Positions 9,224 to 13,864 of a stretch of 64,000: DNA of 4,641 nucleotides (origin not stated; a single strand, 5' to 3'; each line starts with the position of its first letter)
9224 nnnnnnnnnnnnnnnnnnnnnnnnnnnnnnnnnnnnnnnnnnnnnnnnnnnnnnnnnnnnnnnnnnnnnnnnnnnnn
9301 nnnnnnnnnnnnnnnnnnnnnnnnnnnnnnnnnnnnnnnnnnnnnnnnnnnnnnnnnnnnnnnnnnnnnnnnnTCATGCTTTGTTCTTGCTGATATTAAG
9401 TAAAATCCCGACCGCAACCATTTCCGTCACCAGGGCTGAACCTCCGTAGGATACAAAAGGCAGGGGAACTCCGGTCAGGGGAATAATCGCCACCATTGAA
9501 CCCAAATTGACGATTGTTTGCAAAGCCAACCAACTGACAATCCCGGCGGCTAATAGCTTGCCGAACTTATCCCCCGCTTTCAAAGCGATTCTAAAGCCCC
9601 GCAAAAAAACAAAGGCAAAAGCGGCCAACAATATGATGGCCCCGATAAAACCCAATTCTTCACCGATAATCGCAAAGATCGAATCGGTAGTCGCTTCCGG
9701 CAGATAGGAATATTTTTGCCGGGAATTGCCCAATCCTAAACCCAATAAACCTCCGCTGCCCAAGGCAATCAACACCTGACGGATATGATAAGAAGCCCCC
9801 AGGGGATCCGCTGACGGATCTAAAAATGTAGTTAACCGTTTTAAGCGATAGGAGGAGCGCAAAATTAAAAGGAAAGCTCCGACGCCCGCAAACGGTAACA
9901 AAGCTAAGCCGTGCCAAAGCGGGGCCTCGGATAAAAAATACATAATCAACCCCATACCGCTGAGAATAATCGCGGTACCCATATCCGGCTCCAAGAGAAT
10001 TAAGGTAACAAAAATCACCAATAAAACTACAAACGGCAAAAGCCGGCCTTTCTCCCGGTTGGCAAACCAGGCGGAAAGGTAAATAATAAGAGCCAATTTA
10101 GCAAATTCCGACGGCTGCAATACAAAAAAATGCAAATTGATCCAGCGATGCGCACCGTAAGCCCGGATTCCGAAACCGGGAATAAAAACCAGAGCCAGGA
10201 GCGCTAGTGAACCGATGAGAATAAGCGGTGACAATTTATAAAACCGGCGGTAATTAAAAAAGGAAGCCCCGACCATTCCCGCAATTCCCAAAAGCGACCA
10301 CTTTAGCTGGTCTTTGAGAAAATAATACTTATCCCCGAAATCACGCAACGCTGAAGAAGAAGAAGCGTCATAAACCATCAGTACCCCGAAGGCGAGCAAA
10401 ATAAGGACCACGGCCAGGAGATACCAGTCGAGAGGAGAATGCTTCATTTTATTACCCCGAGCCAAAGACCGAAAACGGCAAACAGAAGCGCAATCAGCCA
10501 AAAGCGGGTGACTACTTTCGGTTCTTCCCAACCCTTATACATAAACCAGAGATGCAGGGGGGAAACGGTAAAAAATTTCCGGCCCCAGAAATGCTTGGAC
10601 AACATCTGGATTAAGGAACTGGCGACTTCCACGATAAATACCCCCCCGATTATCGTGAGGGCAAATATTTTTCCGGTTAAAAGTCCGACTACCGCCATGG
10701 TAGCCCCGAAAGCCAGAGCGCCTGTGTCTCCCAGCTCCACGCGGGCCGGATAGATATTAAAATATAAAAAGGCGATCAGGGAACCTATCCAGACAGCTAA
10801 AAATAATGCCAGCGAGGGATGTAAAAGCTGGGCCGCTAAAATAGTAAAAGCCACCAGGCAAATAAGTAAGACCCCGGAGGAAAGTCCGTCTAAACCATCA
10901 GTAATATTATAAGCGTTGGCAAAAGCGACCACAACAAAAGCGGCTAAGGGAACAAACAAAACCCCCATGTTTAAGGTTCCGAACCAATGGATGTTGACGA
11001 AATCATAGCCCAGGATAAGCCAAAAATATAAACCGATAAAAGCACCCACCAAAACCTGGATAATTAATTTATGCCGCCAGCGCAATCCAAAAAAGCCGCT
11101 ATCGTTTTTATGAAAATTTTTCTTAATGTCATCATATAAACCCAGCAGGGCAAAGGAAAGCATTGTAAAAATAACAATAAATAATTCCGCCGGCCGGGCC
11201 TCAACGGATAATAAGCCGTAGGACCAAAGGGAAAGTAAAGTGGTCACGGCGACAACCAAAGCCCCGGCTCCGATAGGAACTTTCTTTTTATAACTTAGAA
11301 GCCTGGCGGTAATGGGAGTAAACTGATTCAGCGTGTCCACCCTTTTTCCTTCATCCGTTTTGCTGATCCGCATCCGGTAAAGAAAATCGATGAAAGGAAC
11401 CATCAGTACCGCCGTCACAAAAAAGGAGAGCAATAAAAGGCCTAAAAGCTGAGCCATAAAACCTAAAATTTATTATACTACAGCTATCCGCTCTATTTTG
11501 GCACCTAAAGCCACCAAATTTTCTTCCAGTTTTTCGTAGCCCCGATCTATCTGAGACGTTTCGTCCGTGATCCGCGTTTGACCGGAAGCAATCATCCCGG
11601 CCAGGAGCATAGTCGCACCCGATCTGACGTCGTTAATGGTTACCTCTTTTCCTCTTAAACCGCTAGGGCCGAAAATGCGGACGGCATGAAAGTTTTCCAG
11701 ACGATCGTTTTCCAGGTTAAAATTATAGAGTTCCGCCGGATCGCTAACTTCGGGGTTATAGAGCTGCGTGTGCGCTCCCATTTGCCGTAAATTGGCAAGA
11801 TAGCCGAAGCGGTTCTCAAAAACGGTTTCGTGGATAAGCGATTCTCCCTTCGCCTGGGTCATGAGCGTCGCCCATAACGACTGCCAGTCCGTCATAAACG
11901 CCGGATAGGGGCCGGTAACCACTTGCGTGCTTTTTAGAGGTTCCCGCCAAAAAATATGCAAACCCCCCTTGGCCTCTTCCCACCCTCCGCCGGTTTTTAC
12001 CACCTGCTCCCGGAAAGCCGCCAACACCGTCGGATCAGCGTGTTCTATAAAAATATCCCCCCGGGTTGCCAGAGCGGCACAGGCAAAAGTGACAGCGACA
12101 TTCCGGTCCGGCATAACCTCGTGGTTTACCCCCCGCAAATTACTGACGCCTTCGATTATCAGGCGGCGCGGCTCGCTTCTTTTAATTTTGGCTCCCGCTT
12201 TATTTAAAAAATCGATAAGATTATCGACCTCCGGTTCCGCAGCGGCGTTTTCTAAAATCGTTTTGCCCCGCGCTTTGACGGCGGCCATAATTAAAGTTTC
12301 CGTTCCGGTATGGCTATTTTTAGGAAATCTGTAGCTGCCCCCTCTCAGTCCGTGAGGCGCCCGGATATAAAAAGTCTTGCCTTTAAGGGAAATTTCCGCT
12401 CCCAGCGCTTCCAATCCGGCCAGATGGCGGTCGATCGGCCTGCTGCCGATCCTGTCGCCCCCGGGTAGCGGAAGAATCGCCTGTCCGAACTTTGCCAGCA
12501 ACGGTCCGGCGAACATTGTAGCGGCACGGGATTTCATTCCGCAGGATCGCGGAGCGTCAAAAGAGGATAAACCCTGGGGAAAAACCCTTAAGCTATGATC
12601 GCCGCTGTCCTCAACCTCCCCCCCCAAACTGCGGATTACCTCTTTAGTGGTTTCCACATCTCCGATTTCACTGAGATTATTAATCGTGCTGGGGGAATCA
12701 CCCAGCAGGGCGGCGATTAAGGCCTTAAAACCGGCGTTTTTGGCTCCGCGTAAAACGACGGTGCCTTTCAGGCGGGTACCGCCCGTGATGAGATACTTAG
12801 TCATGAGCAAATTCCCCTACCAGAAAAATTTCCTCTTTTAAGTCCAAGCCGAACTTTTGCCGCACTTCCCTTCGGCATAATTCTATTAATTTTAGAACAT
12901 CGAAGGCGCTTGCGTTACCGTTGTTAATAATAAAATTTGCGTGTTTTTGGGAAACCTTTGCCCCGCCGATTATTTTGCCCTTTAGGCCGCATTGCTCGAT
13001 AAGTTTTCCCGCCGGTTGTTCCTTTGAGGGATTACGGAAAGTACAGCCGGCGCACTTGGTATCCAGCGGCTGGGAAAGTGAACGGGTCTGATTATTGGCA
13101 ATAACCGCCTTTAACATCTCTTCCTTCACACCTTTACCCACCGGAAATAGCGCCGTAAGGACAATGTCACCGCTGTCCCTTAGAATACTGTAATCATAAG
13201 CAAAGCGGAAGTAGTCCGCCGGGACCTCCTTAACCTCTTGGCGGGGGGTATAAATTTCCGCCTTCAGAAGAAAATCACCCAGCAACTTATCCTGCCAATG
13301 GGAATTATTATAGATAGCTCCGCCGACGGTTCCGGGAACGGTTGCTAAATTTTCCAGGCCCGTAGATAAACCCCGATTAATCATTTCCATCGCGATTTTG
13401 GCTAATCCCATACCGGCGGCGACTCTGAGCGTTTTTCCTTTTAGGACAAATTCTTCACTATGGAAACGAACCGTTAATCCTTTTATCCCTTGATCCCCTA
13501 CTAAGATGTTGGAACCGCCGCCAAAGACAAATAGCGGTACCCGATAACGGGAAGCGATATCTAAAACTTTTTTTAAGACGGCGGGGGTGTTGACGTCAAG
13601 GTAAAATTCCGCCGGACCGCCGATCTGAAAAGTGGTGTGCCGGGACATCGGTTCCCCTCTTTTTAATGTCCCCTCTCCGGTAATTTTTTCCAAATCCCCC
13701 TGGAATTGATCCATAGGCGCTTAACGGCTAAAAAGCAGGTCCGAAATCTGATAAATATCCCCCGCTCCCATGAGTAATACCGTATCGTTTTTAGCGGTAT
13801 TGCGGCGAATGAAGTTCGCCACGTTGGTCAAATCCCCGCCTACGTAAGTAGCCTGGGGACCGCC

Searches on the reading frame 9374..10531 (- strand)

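Call 7: search_protein_families(library=pfam, proteins=[window:9374-10531:-], max_evalue=0.01)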
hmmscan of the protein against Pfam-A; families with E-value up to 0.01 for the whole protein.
window:9374-10531:- (385 aa): 1 family
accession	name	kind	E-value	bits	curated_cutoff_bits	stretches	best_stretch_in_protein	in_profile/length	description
PF01098.24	FTSW_RODA_SPOVE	-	1.9e-105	353.2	26.4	1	38-384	4-354/356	Cell cycle protein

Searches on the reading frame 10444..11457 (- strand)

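Call 7: search_protein_families(library=pfam, proteins=[window:10444-11457:-], max_evalue=0.01)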
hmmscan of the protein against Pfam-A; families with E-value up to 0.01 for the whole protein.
window:10444-11457:- (337 aa): 1 family
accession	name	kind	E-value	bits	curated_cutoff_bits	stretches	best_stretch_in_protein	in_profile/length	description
PF00953.26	Glycos_transf_4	-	5.7e-29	101.6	27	1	93-260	2-158/160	Glycosyl transferase family 4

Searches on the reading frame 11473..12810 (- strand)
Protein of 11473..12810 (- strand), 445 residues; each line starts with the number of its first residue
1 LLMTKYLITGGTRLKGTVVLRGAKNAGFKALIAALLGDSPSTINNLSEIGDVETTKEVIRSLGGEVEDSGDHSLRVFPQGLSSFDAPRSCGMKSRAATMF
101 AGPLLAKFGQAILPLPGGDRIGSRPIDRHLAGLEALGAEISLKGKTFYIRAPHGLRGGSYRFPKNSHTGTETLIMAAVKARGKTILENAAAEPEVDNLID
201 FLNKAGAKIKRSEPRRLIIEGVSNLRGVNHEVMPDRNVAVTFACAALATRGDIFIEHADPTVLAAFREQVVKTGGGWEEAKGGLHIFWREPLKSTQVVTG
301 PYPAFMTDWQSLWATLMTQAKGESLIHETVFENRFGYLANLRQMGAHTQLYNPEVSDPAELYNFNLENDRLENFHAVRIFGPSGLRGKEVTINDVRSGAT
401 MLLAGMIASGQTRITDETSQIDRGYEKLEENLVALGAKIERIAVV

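Call 7: search_protein_families(library=pfam, proteins=[window:11473-12810:-], max_evalue=0.01)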
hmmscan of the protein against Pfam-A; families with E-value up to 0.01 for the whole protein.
window:11473-12810:- (445 aa): 1 family
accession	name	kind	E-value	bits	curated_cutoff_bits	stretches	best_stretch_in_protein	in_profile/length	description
PF00275.25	EPSP_synthase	-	1.6e-72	245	22.8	1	9-432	2-417/417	EPSP synthase (3-phosphoshikimate 1-carboxyvinyltransferase)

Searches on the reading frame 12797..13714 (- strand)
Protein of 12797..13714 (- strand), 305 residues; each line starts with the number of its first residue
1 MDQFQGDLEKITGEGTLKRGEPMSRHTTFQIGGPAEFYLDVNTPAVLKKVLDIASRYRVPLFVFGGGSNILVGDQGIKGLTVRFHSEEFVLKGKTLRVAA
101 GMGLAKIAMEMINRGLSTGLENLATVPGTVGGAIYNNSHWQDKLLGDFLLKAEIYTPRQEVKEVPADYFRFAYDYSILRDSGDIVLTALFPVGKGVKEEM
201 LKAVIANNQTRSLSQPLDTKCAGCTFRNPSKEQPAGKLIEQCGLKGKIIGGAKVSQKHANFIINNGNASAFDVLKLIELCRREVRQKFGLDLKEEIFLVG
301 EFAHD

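Call 7: search_protein_families(library=pfam, proteins=[window:12797-13714:-], max_evalue=0.01)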
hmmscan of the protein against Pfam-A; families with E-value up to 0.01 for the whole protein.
window:12797-13714:- (305 aa): 2 families
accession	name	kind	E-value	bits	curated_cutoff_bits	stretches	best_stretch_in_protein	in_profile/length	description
PF02873.21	MurB_C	-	3.6e-33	114.1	27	1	202-298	4-98/99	UDP-N-acetylenolpyruvoylglucosamine reductase, C-terminal domain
PF01565.28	FAD_binding_4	-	2.5e-16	60.1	26.4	1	38-163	4-137/139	FAD binding domain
